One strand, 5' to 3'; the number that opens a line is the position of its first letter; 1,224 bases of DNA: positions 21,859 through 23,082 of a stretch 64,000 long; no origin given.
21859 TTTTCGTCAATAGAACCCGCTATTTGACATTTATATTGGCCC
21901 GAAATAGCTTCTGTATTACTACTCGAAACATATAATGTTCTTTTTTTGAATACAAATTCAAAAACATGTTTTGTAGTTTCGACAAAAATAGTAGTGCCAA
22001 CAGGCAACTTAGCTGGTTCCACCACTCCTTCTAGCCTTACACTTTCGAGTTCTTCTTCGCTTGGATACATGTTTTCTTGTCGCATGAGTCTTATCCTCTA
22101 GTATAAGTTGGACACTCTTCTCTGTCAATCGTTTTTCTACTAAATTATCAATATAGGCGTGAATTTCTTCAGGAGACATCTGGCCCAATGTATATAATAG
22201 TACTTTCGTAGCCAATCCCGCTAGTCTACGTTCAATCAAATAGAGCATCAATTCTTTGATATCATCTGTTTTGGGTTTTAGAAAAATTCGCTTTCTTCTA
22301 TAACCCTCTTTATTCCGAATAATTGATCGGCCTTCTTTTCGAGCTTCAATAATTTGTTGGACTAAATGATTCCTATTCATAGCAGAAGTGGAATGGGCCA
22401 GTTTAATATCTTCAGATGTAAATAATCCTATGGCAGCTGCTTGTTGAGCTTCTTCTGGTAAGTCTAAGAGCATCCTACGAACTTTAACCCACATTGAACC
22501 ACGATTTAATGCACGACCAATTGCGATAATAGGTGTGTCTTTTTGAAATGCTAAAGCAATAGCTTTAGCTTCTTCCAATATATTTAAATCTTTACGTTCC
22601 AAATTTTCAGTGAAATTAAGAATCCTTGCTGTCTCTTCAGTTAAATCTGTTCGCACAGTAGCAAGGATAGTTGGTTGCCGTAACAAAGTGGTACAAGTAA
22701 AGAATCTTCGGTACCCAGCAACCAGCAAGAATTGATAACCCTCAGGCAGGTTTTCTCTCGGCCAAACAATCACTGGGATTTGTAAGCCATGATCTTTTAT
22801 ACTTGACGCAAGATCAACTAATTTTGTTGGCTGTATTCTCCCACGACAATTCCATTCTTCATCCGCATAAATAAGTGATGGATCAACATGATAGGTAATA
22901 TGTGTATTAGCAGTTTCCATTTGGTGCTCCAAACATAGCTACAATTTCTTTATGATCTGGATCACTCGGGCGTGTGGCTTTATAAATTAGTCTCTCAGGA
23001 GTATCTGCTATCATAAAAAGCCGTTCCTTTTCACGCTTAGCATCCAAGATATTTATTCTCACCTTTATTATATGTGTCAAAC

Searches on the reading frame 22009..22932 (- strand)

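Call 66: search_protein_families(library=pfam, proteins=[window:22009-22932:-], max_evalue=0.001)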
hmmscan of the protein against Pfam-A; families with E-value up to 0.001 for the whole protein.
window:22009-22932:- (307 aa): 1 family
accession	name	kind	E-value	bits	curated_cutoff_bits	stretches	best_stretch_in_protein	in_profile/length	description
PF02195.25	ParB_N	-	5.3e-06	26.8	26.3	1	27-111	16-94/95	ParB N-terminal domain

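Call 103: search_protein_families(library=ncbifam, proteins=[window:22009-22932:-], max_evalue=0.01)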
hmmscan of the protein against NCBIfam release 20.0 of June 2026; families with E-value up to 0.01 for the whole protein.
window:22009-22932:- (307 aa): 5 families
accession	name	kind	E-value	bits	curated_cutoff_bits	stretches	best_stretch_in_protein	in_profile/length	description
TIGR00180.1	parB_part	domain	1.4e-15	57.6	58.45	1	30-189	21-179/186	ParB/RepB/Spo0J family partition protein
TIGR04285.1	nucleoid_noc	exception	2.5e-14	53.3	315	1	28-167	16-149/255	nucleoid occlusion protein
TIGR03734.1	PRTRC_parB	hypoth_equivalog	1.3e-11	43.8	278.6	1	27-126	6-103/555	PRTRC system ParB family protein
TIGR03454.1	partition_RepB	equivalog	8e-09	35.3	201.5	1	10-142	61-187/325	plasmid partitioning protein RepB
NF010440.0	PRK13866.1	equivalog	5.8e-08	32.2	522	1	37-123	89-170/336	plasmid partitioning protein RepB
